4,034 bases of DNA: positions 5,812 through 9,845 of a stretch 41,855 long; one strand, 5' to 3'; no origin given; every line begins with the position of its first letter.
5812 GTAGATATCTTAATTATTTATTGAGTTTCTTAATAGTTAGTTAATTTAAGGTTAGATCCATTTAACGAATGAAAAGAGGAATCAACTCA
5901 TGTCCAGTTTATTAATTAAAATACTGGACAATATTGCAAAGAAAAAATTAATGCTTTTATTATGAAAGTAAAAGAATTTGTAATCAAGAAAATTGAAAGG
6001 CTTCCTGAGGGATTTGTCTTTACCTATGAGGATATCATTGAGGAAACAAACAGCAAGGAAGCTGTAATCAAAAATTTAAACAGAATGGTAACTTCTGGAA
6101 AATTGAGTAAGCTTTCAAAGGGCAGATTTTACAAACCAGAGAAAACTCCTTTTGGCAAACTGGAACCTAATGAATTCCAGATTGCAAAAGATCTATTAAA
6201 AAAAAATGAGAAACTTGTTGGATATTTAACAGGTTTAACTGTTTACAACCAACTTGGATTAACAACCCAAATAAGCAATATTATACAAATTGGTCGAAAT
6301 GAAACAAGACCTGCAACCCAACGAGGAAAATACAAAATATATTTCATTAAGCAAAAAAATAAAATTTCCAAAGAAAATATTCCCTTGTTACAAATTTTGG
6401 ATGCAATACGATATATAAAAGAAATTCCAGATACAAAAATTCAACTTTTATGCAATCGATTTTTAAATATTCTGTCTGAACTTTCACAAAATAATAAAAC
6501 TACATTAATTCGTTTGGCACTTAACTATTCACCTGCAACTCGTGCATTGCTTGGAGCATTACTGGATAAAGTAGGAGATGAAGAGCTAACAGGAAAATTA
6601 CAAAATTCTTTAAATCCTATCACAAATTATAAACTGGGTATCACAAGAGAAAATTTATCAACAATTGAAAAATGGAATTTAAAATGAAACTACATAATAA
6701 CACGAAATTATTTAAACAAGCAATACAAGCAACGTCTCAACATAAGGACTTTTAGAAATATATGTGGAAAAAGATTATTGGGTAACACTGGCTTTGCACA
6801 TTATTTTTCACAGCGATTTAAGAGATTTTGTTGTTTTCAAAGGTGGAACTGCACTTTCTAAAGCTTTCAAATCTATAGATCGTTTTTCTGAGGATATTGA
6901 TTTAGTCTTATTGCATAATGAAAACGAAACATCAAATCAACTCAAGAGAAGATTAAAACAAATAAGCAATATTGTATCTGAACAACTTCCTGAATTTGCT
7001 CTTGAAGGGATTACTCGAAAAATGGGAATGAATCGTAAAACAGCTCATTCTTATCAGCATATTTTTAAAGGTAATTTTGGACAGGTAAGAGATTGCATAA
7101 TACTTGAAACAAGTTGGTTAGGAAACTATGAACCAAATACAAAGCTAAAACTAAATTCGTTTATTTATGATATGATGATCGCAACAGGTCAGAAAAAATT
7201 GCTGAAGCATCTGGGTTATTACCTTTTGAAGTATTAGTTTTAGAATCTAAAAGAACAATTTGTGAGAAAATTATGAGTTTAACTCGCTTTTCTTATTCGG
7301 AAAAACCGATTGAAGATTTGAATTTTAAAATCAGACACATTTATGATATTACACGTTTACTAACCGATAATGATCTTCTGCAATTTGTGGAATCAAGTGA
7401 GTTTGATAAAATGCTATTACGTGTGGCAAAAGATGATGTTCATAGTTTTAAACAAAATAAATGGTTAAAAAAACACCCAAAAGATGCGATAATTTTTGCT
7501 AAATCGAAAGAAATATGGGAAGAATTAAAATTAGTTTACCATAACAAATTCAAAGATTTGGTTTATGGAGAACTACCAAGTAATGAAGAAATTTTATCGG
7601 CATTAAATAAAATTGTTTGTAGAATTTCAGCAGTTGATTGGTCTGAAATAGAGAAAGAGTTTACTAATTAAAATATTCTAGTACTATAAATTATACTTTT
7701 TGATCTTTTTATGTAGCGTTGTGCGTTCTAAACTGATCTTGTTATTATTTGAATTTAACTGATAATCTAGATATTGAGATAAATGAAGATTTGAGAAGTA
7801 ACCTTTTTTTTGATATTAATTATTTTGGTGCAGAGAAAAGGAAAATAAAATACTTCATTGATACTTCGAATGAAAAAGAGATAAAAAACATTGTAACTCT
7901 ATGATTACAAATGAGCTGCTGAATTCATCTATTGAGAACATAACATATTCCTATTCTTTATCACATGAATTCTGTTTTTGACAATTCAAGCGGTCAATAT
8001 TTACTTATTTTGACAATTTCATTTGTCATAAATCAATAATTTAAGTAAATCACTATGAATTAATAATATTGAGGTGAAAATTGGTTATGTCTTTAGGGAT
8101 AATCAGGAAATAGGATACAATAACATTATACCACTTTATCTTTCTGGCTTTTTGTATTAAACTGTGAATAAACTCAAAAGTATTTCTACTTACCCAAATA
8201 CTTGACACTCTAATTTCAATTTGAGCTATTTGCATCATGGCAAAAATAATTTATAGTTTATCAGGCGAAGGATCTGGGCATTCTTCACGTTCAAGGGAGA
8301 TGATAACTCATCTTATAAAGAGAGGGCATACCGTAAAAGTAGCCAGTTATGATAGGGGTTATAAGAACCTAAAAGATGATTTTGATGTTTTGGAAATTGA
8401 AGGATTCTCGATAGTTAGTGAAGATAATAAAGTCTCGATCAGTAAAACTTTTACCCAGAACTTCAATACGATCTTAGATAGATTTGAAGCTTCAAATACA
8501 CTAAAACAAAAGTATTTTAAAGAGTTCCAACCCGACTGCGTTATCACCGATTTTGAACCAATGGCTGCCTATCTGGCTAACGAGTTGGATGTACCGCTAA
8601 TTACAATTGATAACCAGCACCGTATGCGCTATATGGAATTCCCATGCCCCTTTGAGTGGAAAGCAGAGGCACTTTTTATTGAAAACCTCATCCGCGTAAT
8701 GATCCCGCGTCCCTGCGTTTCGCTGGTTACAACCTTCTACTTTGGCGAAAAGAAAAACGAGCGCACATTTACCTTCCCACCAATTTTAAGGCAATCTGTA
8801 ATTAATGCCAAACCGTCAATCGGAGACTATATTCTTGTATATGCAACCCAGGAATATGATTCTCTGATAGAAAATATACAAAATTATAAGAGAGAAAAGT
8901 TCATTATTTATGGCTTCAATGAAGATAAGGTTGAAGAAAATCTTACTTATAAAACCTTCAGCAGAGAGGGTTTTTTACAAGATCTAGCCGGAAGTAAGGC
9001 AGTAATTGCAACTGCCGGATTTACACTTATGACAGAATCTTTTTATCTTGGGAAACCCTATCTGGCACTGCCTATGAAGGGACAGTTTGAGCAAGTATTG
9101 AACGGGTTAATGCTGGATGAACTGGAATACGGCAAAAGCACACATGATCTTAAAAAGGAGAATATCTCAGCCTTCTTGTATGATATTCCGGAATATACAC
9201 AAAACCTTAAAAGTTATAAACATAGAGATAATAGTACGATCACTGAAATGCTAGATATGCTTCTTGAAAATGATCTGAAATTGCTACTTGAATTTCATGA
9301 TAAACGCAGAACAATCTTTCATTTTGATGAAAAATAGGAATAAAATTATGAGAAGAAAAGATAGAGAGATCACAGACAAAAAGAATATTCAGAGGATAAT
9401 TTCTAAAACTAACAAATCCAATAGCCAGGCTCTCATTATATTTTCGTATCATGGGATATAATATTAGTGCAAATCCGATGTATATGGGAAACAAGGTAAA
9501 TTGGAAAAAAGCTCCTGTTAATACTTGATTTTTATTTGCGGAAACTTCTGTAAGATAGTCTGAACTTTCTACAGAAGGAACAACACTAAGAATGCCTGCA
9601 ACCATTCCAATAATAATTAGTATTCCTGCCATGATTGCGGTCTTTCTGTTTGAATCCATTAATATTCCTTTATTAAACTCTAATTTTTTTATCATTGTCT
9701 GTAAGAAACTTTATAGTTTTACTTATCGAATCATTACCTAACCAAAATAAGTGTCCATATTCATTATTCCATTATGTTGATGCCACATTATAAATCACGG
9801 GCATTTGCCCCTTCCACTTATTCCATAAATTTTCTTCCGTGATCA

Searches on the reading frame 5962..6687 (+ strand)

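Call 9: search_protein_families(library=pfam, proteins=[window:5962-6687:+])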
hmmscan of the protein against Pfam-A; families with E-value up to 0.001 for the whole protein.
window:5962-6687:+ (241 aa): 1 family
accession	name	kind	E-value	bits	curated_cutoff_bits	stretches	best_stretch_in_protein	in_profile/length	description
PF19570.5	DUF6088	-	2.1e-12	47.5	25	1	8-149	3-144/172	Family of unknown function (DUF6088)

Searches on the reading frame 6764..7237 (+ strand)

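Call 9: search_protein_families(library=pfam, proteins=[window:6764-7237:+])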
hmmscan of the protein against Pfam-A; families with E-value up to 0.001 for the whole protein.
window:6764-7237:+ (157 aa): 1 family
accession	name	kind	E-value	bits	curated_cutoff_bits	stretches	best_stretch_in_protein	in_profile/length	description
PF08843.17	AbiEii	-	4.4e-18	66.5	22.5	1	14-137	6-127/238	Nucleotidyl transferase AbiEii toxin, Type IV TA system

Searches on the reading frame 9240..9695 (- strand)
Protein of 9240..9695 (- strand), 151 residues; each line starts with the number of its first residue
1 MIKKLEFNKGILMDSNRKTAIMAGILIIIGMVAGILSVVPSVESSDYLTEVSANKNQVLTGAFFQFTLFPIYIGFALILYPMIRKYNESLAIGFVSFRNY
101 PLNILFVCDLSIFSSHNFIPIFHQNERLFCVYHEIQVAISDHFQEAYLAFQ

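Call 9: search_protein_families(library=pfam, proteins=[window:9240-9695:-])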
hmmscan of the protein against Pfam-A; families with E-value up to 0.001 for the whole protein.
window:9240-9695:- (151 aa): 1 family
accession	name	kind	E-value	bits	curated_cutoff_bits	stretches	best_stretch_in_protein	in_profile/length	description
PF14329.11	DUF4386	-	2.3e-13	51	27.6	1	22-100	1-86/210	Domain of unknown function (DUF4386)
